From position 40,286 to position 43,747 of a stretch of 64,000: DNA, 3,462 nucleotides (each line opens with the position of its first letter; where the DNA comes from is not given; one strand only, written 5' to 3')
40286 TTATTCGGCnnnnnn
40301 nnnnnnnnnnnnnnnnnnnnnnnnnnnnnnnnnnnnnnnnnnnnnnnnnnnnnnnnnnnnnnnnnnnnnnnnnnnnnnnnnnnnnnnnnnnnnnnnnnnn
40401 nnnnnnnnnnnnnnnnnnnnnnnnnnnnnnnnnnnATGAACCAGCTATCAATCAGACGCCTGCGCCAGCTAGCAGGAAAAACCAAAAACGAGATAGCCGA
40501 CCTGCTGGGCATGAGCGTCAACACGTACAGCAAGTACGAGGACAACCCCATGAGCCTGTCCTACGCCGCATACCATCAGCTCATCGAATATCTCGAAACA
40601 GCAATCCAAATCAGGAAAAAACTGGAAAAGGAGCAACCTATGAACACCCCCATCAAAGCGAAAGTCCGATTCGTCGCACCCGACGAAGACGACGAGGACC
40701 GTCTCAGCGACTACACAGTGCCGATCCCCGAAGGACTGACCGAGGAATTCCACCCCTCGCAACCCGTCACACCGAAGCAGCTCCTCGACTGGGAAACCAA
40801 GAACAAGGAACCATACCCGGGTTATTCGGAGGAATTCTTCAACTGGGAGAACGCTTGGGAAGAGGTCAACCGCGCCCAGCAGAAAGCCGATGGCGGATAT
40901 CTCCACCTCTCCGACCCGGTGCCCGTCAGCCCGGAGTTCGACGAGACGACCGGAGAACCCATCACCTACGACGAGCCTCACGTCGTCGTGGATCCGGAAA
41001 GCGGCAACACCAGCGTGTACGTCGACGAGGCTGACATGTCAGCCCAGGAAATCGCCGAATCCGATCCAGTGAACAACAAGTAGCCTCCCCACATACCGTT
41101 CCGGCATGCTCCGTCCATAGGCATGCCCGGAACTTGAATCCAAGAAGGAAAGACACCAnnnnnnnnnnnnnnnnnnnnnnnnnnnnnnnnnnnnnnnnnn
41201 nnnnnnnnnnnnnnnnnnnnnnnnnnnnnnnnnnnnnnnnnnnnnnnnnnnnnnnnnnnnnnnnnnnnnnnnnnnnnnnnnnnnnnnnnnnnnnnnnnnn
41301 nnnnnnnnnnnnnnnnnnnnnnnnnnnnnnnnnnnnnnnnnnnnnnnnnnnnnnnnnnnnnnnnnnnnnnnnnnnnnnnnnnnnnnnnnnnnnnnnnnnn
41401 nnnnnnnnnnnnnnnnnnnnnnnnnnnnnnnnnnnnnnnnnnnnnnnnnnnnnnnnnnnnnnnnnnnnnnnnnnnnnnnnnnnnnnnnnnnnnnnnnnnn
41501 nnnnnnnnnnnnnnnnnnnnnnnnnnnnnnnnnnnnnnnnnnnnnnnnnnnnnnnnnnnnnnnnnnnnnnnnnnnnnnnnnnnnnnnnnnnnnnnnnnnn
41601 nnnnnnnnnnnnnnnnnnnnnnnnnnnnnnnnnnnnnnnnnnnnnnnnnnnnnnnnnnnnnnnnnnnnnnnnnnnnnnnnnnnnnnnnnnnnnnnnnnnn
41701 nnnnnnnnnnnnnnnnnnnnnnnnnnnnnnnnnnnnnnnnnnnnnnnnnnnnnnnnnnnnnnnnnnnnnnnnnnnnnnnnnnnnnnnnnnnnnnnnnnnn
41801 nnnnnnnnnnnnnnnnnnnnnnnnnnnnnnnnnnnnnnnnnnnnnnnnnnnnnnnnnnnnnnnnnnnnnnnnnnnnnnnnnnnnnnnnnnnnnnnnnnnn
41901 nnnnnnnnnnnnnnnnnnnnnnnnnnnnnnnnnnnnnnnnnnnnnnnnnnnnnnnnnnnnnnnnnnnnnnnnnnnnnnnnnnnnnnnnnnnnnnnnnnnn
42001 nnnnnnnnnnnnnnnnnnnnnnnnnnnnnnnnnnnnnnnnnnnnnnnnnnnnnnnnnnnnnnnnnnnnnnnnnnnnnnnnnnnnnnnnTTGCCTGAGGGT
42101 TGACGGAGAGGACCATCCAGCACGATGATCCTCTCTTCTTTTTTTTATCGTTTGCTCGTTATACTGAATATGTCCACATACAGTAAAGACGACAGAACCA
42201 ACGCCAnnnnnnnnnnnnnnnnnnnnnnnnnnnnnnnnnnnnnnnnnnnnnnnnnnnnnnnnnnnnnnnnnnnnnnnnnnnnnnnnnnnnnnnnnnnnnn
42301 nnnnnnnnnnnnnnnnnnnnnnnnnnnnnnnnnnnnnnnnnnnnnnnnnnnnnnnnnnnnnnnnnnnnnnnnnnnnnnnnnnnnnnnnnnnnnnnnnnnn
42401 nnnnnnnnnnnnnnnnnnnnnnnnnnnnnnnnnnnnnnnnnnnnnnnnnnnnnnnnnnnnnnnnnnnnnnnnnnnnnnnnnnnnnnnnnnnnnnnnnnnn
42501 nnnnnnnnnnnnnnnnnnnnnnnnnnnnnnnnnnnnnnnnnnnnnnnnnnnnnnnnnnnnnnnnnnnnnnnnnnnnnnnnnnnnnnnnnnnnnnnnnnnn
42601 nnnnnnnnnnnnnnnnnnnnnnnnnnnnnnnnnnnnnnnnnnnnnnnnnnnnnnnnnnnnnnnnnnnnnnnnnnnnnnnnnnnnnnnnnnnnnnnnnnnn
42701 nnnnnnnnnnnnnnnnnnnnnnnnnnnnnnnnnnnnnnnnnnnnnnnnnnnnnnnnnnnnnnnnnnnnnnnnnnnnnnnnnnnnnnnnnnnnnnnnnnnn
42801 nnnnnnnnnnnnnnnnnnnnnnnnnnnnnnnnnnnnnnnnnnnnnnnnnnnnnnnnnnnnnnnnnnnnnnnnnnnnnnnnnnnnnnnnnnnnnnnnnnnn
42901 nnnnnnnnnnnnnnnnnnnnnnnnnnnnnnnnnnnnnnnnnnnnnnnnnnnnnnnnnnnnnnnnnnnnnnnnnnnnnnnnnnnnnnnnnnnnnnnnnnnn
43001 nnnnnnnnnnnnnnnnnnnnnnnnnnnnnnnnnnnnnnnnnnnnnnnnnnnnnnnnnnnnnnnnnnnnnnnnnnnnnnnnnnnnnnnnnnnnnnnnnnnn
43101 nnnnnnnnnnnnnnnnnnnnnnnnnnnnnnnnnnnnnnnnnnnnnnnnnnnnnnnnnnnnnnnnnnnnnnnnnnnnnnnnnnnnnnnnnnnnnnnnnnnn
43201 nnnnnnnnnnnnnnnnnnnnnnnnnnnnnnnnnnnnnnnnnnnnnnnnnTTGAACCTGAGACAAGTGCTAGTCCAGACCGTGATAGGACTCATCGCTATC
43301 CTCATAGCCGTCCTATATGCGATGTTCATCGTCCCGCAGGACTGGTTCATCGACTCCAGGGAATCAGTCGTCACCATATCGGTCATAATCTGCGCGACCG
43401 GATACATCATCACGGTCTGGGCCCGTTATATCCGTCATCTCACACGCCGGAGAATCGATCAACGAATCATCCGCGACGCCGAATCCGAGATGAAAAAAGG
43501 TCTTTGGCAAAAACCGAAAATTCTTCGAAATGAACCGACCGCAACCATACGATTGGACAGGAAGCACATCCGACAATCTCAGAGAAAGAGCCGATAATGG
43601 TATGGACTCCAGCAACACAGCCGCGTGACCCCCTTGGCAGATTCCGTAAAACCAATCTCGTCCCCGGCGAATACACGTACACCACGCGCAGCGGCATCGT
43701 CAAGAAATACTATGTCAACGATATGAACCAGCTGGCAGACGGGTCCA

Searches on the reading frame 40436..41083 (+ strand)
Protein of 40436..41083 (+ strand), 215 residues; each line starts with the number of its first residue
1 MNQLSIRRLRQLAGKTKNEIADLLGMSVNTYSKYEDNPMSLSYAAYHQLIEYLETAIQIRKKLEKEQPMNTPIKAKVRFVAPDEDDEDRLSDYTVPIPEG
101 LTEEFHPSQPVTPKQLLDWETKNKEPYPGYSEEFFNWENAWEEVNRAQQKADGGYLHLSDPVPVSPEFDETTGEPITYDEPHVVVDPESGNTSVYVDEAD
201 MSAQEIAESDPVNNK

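Call 24: search_protein_families(library=pfam, proteins=[window:40436-41083:+], max_evalue=0.01)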
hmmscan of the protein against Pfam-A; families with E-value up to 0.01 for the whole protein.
window:40436-41083:+ (215 aa): 3 families
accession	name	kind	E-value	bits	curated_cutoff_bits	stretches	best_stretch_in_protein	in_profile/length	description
PF01381.28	HTH_3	-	3.4e-07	30.6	23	1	6-46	1-41/55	Helix-turn-helix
PF13560.12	HTH_31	-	1.3e-06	29.1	27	1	6-55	6-56/64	Helix-turn-helix domain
PF12844.13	HTH_19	-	0.0041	17.4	30.2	0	6-54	4-49/64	Helix-turn-helix domain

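Call 55: search_protein_families(library=phrogs, proteins=[window:40436-41083:+], max_evalue=0.01)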
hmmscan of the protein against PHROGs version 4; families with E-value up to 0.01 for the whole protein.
window:40436-41083:+ (215 aa): 4 families
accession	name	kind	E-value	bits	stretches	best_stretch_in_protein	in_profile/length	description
phrog_3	-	transcription regulation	3.9e-05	24.6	1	2-79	89-168/430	transcriptional repressor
phrog_8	-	transcription regulation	4e-05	24.2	1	6-36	81-111/346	transcriptional regulator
phrog_2104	-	unknown function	0.00034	21.8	0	3-37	41-75/103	-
phrog_5823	-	transcription regulation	0.0051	17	1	6-55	11-61/404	transcriptional regulator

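Call 74: search_solved_structures(query=window:40436-41083:+, max_evalue=1, show_alignments=1)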
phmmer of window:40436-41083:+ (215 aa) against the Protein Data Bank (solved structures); distinct sequences matched with E-value up to 1: 7.
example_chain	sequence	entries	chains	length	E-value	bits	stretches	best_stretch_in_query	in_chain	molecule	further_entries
8vd6_A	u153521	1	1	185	5.2e-09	39.4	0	7-30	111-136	CAP REPEAT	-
4yg4_A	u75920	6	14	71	0.011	18.8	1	6-57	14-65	Antitoxin HipB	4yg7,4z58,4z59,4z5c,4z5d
2wiu_B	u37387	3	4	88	0.011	18.7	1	6-59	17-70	HTH-TYPE TRANSCRIPTIONAL REGULATOR HIPB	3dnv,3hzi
4yg1_A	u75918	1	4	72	0.012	18.6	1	6-57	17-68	Antitoxin HipB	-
5k98_B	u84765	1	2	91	0.013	18.6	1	6-59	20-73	Antitoxin HipB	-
4z5h_A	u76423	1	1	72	0.029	17.4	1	6-57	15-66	Antitoxin HipB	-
1vlv_A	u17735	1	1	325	0.41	13.6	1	80-112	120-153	Ornithine carbamoyltransferase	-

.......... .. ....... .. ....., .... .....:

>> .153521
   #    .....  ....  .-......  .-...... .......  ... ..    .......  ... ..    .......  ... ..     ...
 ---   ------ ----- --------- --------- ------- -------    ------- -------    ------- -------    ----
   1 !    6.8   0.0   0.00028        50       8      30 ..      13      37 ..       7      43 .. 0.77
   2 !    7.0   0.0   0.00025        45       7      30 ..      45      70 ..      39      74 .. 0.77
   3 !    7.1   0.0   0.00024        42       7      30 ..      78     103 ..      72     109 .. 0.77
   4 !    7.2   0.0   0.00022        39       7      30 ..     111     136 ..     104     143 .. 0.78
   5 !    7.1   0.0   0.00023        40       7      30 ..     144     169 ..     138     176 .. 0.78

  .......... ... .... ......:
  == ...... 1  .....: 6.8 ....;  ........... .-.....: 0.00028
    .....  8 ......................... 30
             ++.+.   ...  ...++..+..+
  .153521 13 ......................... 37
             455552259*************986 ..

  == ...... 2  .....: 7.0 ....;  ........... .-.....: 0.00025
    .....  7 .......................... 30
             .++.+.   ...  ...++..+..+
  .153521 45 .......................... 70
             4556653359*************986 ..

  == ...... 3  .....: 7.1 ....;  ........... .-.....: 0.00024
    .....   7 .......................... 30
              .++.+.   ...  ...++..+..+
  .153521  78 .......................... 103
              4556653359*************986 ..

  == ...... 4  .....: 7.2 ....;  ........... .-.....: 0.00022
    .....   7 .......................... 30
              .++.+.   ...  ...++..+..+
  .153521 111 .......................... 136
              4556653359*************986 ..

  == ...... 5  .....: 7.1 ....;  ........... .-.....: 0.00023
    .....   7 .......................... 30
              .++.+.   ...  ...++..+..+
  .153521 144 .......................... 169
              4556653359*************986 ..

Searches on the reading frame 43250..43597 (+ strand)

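Call 62: search_protein_families(library=pfam, proteins=[window:43250-43597:+], max_evalue=0.1)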
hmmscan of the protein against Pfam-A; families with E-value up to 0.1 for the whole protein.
window:43250-43597:+ (115 aa): 5 families
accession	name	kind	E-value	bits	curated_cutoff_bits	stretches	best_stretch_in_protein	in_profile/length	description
PF11893.13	DUF3413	-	0.0088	15.7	27.1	1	8-84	50-130/248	Domain of unknown function (DUF3413)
PF23600.1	DUF7139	-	0.03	14.4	30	1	4-59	83-137/150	Domain of unknown function (DUF7139)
PF03706.18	LPG_synthase_TM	-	0.031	14.2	33.4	1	6-75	113-183/302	Lysylphosphatidylglycerol synthase TM region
PF25809.1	STEEP1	-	0.071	13.3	27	1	42-87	6-51/110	STEEP1 domain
PF07074.17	TRAP-gamma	-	0.081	13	25.2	1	19-97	28-105/170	Translocon-associated protein, gamma subunit (TRAP-gamma)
